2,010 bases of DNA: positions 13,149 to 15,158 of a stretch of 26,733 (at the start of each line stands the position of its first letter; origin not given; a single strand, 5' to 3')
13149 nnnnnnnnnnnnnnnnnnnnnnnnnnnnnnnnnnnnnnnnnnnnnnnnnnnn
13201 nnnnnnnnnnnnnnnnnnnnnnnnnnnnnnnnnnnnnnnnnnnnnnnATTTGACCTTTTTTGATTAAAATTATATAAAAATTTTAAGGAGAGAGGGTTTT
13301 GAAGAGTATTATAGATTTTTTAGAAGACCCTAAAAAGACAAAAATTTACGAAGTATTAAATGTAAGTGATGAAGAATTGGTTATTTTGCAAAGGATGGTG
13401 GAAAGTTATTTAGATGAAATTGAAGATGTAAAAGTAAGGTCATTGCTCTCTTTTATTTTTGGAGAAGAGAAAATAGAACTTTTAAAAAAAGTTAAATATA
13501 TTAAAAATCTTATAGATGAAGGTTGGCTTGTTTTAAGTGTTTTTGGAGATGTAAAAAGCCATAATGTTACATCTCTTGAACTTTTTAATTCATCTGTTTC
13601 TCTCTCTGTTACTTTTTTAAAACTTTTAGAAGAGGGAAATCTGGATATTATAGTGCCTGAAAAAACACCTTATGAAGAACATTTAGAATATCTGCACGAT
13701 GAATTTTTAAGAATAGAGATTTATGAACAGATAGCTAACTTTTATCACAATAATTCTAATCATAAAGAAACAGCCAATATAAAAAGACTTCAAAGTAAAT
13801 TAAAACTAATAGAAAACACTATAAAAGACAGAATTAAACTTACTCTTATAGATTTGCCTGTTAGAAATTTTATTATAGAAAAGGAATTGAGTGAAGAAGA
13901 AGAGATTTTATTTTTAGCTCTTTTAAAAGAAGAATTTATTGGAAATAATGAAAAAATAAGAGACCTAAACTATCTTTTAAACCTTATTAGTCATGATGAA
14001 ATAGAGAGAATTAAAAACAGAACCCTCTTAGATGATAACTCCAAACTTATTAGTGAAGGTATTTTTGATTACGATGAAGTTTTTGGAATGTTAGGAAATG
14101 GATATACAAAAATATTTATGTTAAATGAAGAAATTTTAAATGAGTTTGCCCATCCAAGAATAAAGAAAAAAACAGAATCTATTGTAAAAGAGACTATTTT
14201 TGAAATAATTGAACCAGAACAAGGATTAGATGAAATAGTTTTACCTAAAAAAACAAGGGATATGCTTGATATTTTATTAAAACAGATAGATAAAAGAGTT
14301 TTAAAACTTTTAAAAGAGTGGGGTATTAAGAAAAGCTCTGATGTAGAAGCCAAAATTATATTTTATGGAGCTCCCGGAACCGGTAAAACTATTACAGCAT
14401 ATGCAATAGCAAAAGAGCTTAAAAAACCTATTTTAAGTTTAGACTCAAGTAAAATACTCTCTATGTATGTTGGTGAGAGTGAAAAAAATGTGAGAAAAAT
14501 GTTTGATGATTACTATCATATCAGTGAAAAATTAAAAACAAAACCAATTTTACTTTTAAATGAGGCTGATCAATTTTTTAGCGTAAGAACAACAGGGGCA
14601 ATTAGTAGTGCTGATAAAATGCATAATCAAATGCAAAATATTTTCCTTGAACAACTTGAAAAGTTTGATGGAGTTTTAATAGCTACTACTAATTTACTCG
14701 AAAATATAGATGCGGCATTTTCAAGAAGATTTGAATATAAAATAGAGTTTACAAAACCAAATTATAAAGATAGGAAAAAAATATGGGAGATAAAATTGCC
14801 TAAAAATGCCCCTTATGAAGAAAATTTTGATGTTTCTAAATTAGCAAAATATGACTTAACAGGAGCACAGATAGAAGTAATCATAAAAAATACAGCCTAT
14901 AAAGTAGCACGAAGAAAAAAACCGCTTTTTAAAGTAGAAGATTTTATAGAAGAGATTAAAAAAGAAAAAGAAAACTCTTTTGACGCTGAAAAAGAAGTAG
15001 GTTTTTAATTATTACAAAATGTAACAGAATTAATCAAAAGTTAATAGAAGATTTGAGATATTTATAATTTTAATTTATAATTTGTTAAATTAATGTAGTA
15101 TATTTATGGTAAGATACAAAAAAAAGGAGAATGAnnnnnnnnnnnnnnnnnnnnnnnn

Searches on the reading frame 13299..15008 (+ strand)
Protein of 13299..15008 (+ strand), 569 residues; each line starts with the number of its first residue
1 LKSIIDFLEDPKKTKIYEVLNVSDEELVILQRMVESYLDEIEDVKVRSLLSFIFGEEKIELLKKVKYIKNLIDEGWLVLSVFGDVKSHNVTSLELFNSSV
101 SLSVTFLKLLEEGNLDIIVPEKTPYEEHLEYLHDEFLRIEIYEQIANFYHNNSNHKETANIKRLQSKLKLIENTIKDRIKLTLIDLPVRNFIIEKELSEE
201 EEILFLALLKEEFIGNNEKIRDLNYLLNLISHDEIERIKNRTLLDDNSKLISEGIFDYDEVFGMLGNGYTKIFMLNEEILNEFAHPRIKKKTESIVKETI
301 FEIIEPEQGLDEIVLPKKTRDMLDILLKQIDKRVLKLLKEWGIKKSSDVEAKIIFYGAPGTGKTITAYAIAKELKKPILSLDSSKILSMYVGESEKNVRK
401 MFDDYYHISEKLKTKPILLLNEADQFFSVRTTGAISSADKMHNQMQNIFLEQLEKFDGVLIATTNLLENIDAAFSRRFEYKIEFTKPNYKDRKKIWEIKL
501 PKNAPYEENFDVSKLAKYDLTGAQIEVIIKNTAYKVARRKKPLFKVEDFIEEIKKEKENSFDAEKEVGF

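Call 10: search_protein_families(library=pfam, proteins=[window:13299-15008:+], max_evalue=0.01)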
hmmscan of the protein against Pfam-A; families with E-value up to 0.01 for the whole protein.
window:13299-15008:+ (569 aa): 7 families
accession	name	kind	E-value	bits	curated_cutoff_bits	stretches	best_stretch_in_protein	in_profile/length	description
PF00004.35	AAA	-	9.8e-28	97.7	21.2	1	353-485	1-130/131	ATPase family associated with various cellular activities (AAA)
PF22977.2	WHD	-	8e-07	29.4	27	1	121-257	9-180/221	Winged helix domain, variant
PF04851.21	ResIII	-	0.0014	19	22.5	1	339-455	20-124/164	Type III restriction enzyme, res subunit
PF00910.28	RNA_helicase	-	0.0031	18.4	21.5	1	353-393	1-38/105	RNA helicase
PF17213.9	Hydin_ADK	-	0.0038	17.8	27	1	353-383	2-32/196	Hydin Adenylate kinase-like domain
PF13521.12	AAA_28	-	0.0048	17.6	27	0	352-375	1-24/164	AAA domain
PF06068.19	TIP49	-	0.0055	16.4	23.8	1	351-396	51-98/347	TIP49 P-loop domain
